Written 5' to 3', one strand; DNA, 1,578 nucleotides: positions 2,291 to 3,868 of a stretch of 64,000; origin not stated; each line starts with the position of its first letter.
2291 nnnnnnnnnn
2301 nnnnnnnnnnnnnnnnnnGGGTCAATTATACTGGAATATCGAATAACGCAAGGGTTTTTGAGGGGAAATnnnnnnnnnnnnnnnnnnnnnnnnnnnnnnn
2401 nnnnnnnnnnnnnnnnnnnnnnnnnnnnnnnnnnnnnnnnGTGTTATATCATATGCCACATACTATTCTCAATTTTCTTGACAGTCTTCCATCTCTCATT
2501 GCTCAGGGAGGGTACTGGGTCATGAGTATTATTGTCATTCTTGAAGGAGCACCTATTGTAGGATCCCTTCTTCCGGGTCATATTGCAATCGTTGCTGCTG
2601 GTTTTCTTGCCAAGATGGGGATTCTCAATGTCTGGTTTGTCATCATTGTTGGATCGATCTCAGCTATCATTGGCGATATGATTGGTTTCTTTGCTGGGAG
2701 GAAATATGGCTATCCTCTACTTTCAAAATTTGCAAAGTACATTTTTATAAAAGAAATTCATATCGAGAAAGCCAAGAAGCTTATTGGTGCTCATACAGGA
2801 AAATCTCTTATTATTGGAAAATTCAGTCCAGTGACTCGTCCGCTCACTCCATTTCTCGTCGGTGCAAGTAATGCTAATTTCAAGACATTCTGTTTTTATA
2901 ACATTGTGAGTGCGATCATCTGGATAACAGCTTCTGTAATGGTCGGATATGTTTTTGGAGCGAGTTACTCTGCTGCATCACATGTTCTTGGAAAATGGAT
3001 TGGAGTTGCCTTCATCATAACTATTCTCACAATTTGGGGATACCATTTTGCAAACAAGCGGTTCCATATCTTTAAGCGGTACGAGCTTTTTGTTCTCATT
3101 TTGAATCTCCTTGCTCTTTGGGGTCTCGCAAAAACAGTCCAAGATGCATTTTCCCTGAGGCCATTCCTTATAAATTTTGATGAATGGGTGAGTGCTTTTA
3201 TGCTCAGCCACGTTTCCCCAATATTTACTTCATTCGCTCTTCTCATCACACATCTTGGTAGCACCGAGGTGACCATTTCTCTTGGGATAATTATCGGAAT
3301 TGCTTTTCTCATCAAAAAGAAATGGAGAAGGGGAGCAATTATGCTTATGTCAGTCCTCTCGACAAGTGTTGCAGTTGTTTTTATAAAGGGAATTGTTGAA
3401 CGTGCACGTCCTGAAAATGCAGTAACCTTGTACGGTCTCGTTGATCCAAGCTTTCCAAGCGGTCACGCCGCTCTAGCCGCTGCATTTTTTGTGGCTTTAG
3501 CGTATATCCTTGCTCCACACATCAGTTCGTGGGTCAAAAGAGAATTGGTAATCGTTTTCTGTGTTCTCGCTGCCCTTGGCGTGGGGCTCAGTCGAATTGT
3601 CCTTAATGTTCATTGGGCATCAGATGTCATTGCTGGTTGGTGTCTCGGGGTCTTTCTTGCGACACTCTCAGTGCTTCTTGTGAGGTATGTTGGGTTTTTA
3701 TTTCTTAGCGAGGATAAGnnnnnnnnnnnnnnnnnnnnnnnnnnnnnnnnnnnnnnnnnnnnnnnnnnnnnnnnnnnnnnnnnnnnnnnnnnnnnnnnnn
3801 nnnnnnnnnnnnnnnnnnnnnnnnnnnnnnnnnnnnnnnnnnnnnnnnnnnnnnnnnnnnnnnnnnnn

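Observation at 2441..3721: DedA-PAP2 fusion protein: possible single-polypeptide undecaprenyl-phosphate recycling module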

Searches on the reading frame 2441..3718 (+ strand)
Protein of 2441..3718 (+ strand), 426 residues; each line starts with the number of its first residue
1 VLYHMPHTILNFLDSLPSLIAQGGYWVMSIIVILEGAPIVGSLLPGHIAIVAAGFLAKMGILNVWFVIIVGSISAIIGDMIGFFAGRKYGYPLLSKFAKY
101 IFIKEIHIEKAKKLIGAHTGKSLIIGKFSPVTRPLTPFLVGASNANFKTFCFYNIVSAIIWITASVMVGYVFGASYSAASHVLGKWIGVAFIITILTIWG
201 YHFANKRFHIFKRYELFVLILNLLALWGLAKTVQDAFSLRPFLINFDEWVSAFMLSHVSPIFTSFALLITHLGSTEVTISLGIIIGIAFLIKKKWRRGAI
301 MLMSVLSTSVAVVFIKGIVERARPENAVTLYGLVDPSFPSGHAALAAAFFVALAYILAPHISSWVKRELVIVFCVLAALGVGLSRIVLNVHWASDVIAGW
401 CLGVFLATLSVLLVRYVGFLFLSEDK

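Call 3: search_protein_families(library=pfam, proteins=[window:2441-3718:+], max_evalue=0.01)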
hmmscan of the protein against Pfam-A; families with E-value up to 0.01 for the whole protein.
window:2441-3718:+ (426 aa): 2 families
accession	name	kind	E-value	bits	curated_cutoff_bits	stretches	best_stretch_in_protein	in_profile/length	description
PF01569.27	PAP2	-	5.5e-24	84.8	27.2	1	299-416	3-127/130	PAP2 superfamily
PF09335.16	VTT_dom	-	7.3e-17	62.4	33.9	1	44-170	1-122/123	VTT domain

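Call 4: search_protein_families(library=ncbifam, proteins=[window:2441-3718:+], max_evalue=0.01)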
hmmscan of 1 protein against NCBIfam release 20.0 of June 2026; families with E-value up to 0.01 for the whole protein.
window:2441-3718:+ (426 aa): 6 families
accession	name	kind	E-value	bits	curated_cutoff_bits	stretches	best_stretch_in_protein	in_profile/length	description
NF008102.0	PRK10847.1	equivalog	2.7e-23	82.9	236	1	8-181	10-187/219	DedA family protein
NF052604.1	UndecprPTUtpABac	equivalog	2.2e-15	57.3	250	1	18-205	10-190/198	undecaprenyl phosphate transporter UptA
NF047884.1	UdeprDiPSep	equivalog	7.8e-12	45.5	250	1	264-412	43-185/188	undecaprenyl-diphosphatase SepP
NF052605.1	UndecprPTUptAStph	equivalog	2.9e-11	43.7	300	1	17-198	6-188/197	undecaprenyl phosphate transporter UptA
NF007975.0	PRK10699.1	equivalog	1.8e-08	34.1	261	1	337-417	158-234/254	phosphatidylglycerophosphatase B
NF002503.0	PRK01844.1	equivalog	0.0014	18.5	135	1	63-96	2-35/73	YneF family protein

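Call 6: find_homologous_proteins(query=window:2441-3718:+, max_evalue=0.00001)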
Query window:2441-3718:+ (426 aa): 400 proteins with E <= 0.00001 among 8000 candidates; the best 120 are listed.
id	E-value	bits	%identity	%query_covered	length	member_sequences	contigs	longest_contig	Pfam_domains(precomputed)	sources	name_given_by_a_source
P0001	1.9e-267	905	100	99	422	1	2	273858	PF01569.28,PF09335.17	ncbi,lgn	-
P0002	3.5e-233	793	83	99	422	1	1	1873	PF01569.28,PF09335.17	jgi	jgi:undecaprenyl-diphosphatase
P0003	1.2e-204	699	89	84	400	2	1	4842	PF01569.28,PF09335.17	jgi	jgi:membrane protein DedA with SNARE-associated domain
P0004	4.6e-188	644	69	99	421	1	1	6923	PF01569.28,PF09335.17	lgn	-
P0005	1.0e-165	570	63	99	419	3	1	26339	PF01569.28,PF09335.17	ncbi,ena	-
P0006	1.2e-159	550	58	99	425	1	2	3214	PF01569.28,PF09335.17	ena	-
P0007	1.0e-155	537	58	100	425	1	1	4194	PF01569.28,PF09335.17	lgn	-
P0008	4.0e-154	532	60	98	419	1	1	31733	PF01569.28,PF09335.17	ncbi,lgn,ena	-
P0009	7.1e-152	525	55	99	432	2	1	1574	PF01569.28,PF09335.17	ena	-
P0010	2.2e-151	523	58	100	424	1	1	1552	PF01569.28,PF09335.17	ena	-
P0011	5.8e-151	522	57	98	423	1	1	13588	PF01569.28,PF09335.17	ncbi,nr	ncbi:MAG: bifunctional DedA family/phosphatase PAP2 family protein [bacterium]|nr:bifunctional DedA 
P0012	2.8e-149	516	56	99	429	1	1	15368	PF01569.28,PF09335.17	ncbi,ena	-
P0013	2.1e-148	513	55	97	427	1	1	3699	PF01569.28,PF09335.17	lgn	-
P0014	6.5e-148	512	57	97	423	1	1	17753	PF01569.28,PF09335.17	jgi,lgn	-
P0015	3.9e-147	509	56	98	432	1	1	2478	PF01569.28,PF09335.17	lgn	-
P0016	6.8e-147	508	53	99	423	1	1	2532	PF01569.28,PF09335.17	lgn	-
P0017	4.9e-146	505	56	99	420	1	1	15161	PF01569.28,PF09335.17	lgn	-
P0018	6.8e-146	505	55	97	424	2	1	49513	PF01569.28,PF09335.17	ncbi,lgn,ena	-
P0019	4.2e-145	502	55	97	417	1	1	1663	PF01569.28,PF09335.17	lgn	-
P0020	3.2e-144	500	55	99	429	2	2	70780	PF01569.28,PF09335.17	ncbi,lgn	-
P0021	2.8e-142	493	54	100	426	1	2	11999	PF01569.28,PF09335.17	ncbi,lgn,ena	-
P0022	2.0e-141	490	54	98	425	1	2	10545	PF01569.28,PF09335.17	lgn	-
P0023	2.2e-141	490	56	97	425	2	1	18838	PF01569.28,PF09335.17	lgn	-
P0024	3.6e-140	486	54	99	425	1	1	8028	PF01569.28,PF09335.17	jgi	jgi:membrane protein DedA with SNARE-associated domain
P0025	3.8e-140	486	52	99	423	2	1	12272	PF01569.28,PF09335.17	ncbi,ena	-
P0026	5.4e-140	486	56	97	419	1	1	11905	PF01569.28,PF09335.17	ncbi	-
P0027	6.7e-140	485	55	98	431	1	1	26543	PF01569.28,PF09335.17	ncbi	-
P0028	3.1e-139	483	52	99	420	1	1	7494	PF01569.28,PF09335.17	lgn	-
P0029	1.2e-137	478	54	95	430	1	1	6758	PF01569.28,PF09335.17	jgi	jgi:membrane protein DedA with SNARE-associated domain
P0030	1.3e-137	478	52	100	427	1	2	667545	PF01569.28,PF09335.17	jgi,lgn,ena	-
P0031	1.4e-137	478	54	99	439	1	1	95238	PF22778.4,PF01569.28,PF09335.17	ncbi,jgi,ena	-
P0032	2.9e-137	477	54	99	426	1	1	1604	PF01569.28,PF09335.17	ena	-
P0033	3.2e-137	476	53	98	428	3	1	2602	PF01569.28,PF09335.17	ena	-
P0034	1.3e-135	471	54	99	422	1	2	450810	PF01569.28,PF09335.17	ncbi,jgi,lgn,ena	ncbi:MAG: bifunctional DedA family/phosphatase PAP2 family protein [Candidatus Paceibacterota bacter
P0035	1.3e-135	471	54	96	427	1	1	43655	PF01569.28,PF09335.17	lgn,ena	-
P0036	3.9e-135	470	53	99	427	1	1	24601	PF01569.28,PF09335.17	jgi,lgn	jgi:undecaprenyl-diphosphatase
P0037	4.3e-135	469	53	99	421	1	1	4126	PF01569.28,PF09335.17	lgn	-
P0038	3.8e-134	466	52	98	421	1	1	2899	PF22778.4,PF01569.28,PF09335.17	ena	-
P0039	5.0e-134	466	53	97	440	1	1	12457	PF01569.28,PF09335.17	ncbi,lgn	-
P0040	7.2e-134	465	52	98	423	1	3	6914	PF01569.28,PF09335.17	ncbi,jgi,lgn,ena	-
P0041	9.0e-134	465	51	97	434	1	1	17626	PF01569.28,PF09335.17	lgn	-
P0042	1.0e-133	465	52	98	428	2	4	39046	PF01569.28,PF09335.17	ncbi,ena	ncbi:MAG: bifunctional DedA family/phosphatase PAP2 family protein [Patescibacteria group bacterium]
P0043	1.5e-133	464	50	100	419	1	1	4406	PF01569.28,PF09335.17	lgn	-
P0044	1.2e-132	461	53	96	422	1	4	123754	PF01569.28,PF09335.17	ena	-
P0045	1.2e-132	461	52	99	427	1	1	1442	PF01569.28,PF09335.17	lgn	-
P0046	1.2e-132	461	50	98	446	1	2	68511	PF01569.28,PF09335.17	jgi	jgi:membrane protein DedA with SNARE-associated domain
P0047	3.5e-132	460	54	94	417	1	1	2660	PF01569.28,PF09335.17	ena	-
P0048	4.1e-132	460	52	97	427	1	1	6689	PF01569.28,PF09335.17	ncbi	-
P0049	5.2e-132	459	52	99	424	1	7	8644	PF01569.28,PF09335.17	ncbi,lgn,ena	-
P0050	6.1e-132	459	51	98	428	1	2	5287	PF01569.28,PF09335.17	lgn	-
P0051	6.3e-132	459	53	99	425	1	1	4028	PF01569.28,PF09335.17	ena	-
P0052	7.6e-132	459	51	99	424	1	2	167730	PF01569.28,PF09335.17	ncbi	-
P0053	1.1e-131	458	51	99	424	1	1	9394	PF01569.28,PF09335.17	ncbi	-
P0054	1.4e-131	458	51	97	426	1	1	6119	PF01569.28,PF09335.17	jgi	jgi:undecaprenyl-diphosphatase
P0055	3.4e-131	457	52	96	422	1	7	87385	PF01569.28,PF09335.17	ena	-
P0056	8.7e-131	455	53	96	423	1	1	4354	PF01569.28,PF09335.17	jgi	jgi:undecaprenyl-diphosphatase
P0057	9.5e-131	455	52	97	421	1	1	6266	PF01569.28,PF09335.17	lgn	-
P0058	1.2e-130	455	52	99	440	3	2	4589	PF01569.28,PF09335.17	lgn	-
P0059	1.8e-130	454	50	99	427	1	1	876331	PF01569.28,PF09335.17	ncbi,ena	-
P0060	3.8e-130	453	51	99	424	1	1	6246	PF01569.28,PF09335.17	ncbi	-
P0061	4.1e-130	453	53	95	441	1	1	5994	PF01569.28,PF09335.17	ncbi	-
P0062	4.3e-130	453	51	99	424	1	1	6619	PF01569.28,PF09335.17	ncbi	-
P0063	6.9e-130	452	50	99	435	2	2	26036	PF01569.28,PF09335.17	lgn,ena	-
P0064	8.0e-130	452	50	98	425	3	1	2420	PF01569.28,PF09335.17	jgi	jgi:undecaprenyl-diphosphatase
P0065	1.1e-129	452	51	97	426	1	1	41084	PF01569.28,PF09335.17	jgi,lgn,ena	-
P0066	1.2e-129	451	49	99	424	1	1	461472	PF01569.28,PF09335.17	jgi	-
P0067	2.0e-129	451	51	96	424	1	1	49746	PF01569.28,PF09335.17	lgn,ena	-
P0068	5.6e-129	449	52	97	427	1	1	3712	PF01569.28,PF09335.17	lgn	-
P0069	3.0e-128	447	51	96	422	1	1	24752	PF01569.28,PF09335.17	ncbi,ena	-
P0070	4.4e-128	446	52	96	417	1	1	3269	PF01569.28,PF09335.17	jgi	jgi:undecaprenyl-diphosphatase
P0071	7.7e-128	446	50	97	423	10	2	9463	PF01569.28,PF09335.17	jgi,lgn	jgi:undecaprenyl-diphosphatase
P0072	8.9e-128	445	50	99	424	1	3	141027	PF01569.28,PF09335.17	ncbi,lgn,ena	ncbi:MAG: bifunctional DedA family/phosphatase PAP2 family protein [Patescibacteria group bacterium]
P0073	9.2e-128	445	50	98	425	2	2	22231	PF01569.28,PF09335.17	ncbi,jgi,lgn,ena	-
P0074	9.2e-128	445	53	96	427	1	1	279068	PF01569.28,PF09335.17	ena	-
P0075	9.4e-128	445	48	99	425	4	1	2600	PF01569.28,PF09335.17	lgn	-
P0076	1.8e-127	444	50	99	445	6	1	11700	PF01569.28,PF09335.17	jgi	jgi:undecaprenyl-diphosphatase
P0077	2.3e-127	444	52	99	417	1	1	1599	PF01569.28,PF09335.17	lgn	-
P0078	3.3e-127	443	50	99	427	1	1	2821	PF01569.28,PF09335.17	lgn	-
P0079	3.7e-127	443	50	98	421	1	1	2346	PF01569.28,PF09335.17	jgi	jgi:undecaprenyl-diphosphatase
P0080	4.8e-127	443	52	99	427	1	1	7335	PF01569.28,PF09335.17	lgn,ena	-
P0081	5.0e-127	443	53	95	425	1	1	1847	PF01569.28,PF09335.17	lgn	-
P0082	9.2e-127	442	50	99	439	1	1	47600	PF01569.28,PF09335.17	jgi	jgi:membrane protein DedA with SNARE-associated domain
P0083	1.2e-126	442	50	97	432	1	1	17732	PF01569.28,PF09335.17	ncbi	-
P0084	1.8e-126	441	49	99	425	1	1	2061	PF01569.28,PF09335.17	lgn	-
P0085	2.5e-126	441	51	95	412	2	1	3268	PF01569.28,PF09335.17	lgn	-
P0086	2.7e-126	440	50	99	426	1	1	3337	PF01569.28,PF09335.17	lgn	-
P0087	3.0e-126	440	51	97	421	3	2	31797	PF01569.28,PF09335.17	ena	-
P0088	4.0e-126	440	50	97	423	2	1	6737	PF01569.28,PF09335.17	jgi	jgi:undecaprenyl-diphosphatase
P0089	4.3e-126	440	51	97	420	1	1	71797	PF01569.28,PF09335.17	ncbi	-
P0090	8.0e-126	439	51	97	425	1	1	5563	PF01569.28,PF09335.17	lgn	-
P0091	8.5e-126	439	49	97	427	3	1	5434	PF01569.28,PF09335.17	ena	-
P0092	9.4e-126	439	49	99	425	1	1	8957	PF01569.28,PF09335.17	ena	-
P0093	1.1e-125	438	50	98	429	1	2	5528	PF01569.28,PF09335.17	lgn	-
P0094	1.2e-125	438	51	97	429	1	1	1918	PF01569.28,PF09335.17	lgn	-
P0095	1.4e-125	438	49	97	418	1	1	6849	PF01569.28,PF09335.17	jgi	jgi:membrane protein DedA with SNARE-associated domain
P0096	2.6e-125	437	52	98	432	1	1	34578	PF01569.28,PF09335.17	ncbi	-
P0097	2.9e-125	437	50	99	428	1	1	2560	PF01569.28,PF09335.17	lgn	-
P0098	3.1e-125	437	49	97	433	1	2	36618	PF01569.28,PF09335.17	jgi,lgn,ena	-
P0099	3.3e-125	437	51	96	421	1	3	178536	PF01569.28,PF09335.17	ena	-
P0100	8.2e-125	436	49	99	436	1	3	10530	PF01569.28,PF09335.17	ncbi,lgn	-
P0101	1.0e-124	435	56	84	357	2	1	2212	PF01569.28,PF09335.17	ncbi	ncbi:MAG TPA: VTT domain-containing protein, partial [Candidatus Paceibacterota bacterium]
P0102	1.5e-124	435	50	97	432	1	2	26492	PF01569.28,PF09335.17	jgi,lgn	jgi:undecaprenyl-diphosphatase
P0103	1.6e-124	435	50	95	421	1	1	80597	PF01569.28,PF09335.17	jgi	jgi:membrane protein DedA with SNARE-associated domain/membrane-associated phospholipid phosphatase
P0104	1.9e-124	434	49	99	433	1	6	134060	PF01569.28,PF09335.17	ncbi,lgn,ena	ncbi:MAG: bifunctional DedA family/phosphatase PAP2 family protein [Patescibacteria group bacterium]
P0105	2.1e-124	434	50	98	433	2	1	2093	PF01569.28,PF09335.17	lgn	-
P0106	2.3e-124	434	49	98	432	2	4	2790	PF01569.28,PF09335.17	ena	-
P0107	2.8e-124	434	51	96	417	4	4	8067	PF01569.28,PF09335.17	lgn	-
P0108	3.2e-124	434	51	99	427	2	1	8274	PF01569.28,PF09335.17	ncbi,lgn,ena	-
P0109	4.0e-124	433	50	97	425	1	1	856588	PF01569.28,PF09335.17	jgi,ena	-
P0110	7.3e-124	432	51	97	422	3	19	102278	PF01569.28,PF09335.17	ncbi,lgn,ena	-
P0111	8.6e-124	432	51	99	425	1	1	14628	PF01569.28,PF09335.17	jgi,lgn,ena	-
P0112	1.0e-123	432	50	95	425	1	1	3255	PF01569.28,PF09335.17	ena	-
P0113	1.4e-123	431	49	98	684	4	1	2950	PF01569.28,PF09335.17,PF00300.28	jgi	jgi:2,3-bisphosphoglycerate-dependent phosphoglycerate mutase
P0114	1.9e-123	431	51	97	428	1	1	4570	PF01569.28,PF09335.17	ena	-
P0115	2.2e-123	431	51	99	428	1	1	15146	PF01569.28,PF09335.17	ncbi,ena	-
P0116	3.0e-123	430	51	99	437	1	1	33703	PF01569.28,PF09335.17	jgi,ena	-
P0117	3.1e-123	430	50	98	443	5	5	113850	PF01569.28,PF09335.17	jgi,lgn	jgi:undecaprenyl-diphosphatase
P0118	6.4e-123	429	51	99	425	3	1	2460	PF01569.28,PF09335.17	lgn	-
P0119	8.3e-123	429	52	98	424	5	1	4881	PF01569.28,PF09335.17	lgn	-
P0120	8.3e-123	429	50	96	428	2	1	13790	PF01569.28,PF09335.17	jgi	jgi:undecaprenyl-diphosphatase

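Call 12: search_solved_structures(query=window:2441-3718:+, max_evalue=0.01, show_alignments=3)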
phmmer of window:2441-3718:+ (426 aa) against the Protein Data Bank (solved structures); distinct sequences matched with E-value up to 0.01: 1.
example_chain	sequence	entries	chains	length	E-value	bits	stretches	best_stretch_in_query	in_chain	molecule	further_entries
5jki_A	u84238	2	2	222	3.7e-17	66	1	247-407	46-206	Putative lipid phosphate phosphatase YodM | Phosphatidylglycerophosphatase B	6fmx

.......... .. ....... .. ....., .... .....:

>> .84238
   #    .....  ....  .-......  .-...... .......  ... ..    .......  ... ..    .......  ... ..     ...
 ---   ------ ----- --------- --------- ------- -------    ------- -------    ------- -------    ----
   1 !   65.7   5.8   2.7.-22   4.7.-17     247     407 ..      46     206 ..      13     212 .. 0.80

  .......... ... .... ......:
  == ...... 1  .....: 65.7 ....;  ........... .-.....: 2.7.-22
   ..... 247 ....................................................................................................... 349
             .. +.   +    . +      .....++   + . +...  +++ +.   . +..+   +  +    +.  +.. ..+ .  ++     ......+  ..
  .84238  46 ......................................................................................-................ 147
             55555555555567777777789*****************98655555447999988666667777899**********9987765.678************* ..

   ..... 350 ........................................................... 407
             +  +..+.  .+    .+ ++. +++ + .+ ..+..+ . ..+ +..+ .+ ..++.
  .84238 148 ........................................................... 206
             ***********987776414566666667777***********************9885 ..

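Call 14: find_related_loci(query=A1, collection=genome_contigs, flank=6000)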
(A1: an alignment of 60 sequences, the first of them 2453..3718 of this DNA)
Query A1 (422 aa) in genome_contigs; peptide patterns used: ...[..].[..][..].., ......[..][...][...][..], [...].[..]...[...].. (x = any residue, [..] = any of these).
600 stretches matched a pattern (row limit reached: there are more); 406 encode a relative of the query (tblastn E <= 1e-3); the best 80 are kept; 79 distinct loci.
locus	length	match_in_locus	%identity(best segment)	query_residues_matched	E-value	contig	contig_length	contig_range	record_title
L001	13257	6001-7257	63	1-422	5e-174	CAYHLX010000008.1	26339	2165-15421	MAG TPA_asm: uncultured Candidatus Saccharibacteria bacterium isolate ERP119705_co13_651 genome assembly, contig: NODE_2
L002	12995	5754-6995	56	7-422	1e-155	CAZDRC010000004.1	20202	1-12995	MAG TPA_asm: uncultured Candidatus Saccharibacteria bacterium isolate SRP062349_co2_85 genome assembly, contig: NODE_144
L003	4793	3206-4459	49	2-422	4e-136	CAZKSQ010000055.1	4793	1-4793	MAG TPA_asm: uncultured Candidatus Saccharibacteria bacterium isolate binchicken_co54_96 genome assembly, contig: NODE_3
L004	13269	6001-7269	54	1-420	3e-133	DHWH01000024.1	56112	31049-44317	MAG TPA_asm: Patescibacteria group bacterium UBA5187 UBA5187_contig_2556, whole genome shotgun sequence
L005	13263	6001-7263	50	1-421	2e-132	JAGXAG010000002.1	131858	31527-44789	MAG: Patescibacteria group bacterium isolate REEB71 contig-150_76, whole genome shotgun sequence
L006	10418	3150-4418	52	1-422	5e-148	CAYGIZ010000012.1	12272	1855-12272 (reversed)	MAG TPA_asm: uncultured Candidatus Saccharibacteria bacterium isolate ERP113451_co5_102 genome assembly, contig: NODE_29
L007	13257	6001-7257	51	3-420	1e-126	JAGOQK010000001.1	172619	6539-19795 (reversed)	MAG: Candidatus Paceibacterota bacterium isolate Gw_Eff_bin_108 Gw_Eff_68_length_172619_cov_6.038732, whole genome shotg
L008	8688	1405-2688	48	1-414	1e-124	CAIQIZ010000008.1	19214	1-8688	uncultured bacterium isolate AM-2014_bin-3837 genome assembly, contig: bin-3837:08/31, whole genome shotgun sequence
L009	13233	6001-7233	49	10-422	2e-122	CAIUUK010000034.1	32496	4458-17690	uncultured bacterium isolate VK3_bin-1048 genome assembly, contig: bin-1048:34/69, whole genome shotgun sequence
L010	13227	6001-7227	49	12-420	2e-122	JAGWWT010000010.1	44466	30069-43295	MAG: Patescibacteria group bacterium isolate REEB45 contig-150_874, whole genome shotgun sequence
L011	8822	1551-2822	48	1-421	4e-122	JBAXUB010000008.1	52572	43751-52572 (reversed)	MAG: Candidatus Taylorbacteria bacterium isolate ELA650 MAG650_8, whole genome shotgun sequence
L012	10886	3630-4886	50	3-420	2e-120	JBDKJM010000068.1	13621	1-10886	MAG: Candidatus Parcubacteria bacterium isolate guil_2019_sw_WHONDRS-S19S_0049_B_bin.22 scaffold_2688485, whole genome s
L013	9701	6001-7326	47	2-420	2e-119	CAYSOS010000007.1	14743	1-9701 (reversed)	MAG TPA_asm: uncultured Candidatus Saccharibacteria bacterium isolate SRP273308_co1_214 genome assembly, contig: NODE_48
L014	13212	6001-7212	46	19-414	9e-119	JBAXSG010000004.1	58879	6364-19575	MAG: Candidatus Taylorbacteria bacterium isolate ELA603 MAG603_4, whole genome shotgun sequence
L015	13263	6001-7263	49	3-421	1e-117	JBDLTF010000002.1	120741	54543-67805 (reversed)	MAG: Candidatus Parcubacteria bacterium isolate lajara_2019_sw_WHONDRS-S19S_0034_A_bin.6 scaffold_000008, whole genome s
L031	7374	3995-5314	29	1-399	1e-38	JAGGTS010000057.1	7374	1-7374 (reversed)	MAG: bacterium isolate AUK054 PB_MBMC_008_c_000000000058, whole genome shotgun sequence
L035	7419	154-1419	27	19-399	1e-34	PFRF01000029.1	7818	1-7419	MAG: Candidatus Levybacteria bacterium CG_4_9_14_0_2_um_filter_35_21 CG_4_9_14_0.2_um_filter_scaffold_4761_c, whole geno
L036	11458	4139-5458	29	5-400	1e-33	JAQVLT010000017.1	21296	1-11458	MAG: Patescibacteria group bacterium isolate STF1_116 NODE_5957_length_21296_cov_4.377864_Sandtown_F1, whole genome shot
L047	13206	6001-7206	39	8-413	2e-68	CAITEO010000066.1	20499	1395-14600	uncultured Candidatus Woesearchaeota archaeon isolate AlinenSediments_bin-1271 genome assembly, contig: bin-1271:066/101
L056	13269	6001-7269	30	20-399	2e-19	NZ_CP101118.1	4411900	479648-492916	Marinobacter metalliresistant strain CuT 6 chromosome, complete genome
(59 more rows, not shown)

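Call 40: search_protein_families(library=pfam, proteins=[L056:5944-8073:+, L031:3995-5743:+, L036:4070-5506:+, L047:5965-7275:+, P0113, L035:73-2214:+], max_evalue=0.001)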
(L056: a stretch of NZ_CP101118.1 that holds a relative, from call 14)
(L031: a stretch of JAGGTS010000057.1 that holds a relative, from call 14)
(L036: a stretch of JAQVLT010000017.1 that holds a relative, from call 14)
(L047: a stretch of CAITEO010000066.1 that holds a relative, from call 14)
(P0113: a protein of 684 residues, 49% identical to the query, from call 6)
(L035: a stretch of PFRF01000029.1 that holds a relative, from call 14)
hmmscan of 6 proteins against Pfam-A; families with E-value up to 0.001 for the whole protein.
L056:5944-8073:+ (710 aa): 4 families
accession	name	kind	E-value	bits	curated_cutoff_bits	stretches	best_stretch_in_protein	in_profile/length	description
PF09335.16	VTT_dom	-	1.2e-22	81.1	33.9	1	40-164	1-122/123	VTT domain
PF14067.11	LssY_C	-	9.1e-22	78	25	1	529-699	9-187/188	LssY C-terminus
PF01569.27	PAP2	-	1.5e-17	64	27.2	1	340-448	3-120/130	PAP2 superfamily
PF14378.12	PAP2_3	-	2.6e-08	34.4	27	1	318-446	66-188/190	PAP2 superfamily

L031:3995-5743:+ (583 aa): 3 families
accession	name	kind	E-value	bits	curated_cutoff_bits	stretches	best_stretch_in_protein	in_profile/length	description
PF09335.16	VTT_dom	-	6.7e-22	78.7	33.9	1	40-163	1-122/123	VTT domain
PF01569.27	PAP2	-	1.3e-20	73.9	27.2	1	339-449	3-123/130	PAP2 superfamily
PF14378.12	PAP2_3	-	3.4e-05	24.2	27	1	298-442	54-186/190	PAP2 superfamily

L036:4070-5506:+ (479 aa): 3 families
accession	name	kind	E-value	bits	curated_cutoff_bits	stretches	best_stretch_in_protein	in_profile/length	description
PF01569.27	PAP2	-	2.9e-19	69.5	27.2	1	360-474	3-126/130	PAP2 superfamily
PF09335.16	VTT_dom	-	8.3e-19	68.7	33.9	1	62-185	1-122/123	VTT domain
PF14378.12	PAP2_3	-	0.00021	21.6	27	1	393-465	123-187/190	PAP2 superfamily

L047:5965-7275:+ (437 aa): 3 families
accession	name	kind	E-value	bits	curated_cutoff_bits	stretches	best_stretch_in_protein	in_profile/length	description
PF01569.27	PAP2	-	1.4e-21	77.1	27.2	1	300-412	5-126/130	PAP2 superfamily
PF09335.16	VTT_dom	-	1.2e-16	61.8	33.9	1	47-172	2-122/123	VTT domain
PF14360.12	PAP2_C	-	0.00061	20.7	27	1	337-405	8-70/74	PAP2 superfamily C-terminal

P0113 (684 aa): 3 families
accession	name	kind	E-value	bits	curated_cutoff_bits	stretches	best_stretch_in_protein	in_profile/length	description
PF00300.27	His_Phos_1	-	3.1e-30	105.7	21.7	1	439-558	1-115/194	Histidine phosphatase superfamily (branch 1)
PF01569.27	PAP2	-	4e-22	78.8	27.2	1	299-416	3-127/130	PAP2 superfamily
PF09335.16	VTT_dom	-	4.3e-14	53.5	33.9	1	45-171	1-122/123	VTT domain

L035:73-2214:+ (714 aa): 4 families
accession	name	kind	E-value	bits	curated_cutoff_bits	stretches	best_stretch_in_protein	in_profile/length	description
PF14067.11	LssY_C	-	2.8e-45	154.7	25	1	530-707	3-187/188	LssY C-terminus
PF09335.16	VTT_dom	-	2e-19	70.7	33.9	1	51-173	1-121/123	VTT domain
PF01569.27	PAP2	-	3.8e-19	69.2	27.2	1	347-462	3-127/130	PAP2 superfamily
PF14378.12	PAP2_3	-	1.2e-06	29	27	1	364-454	107-189/190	PAP2 superfamily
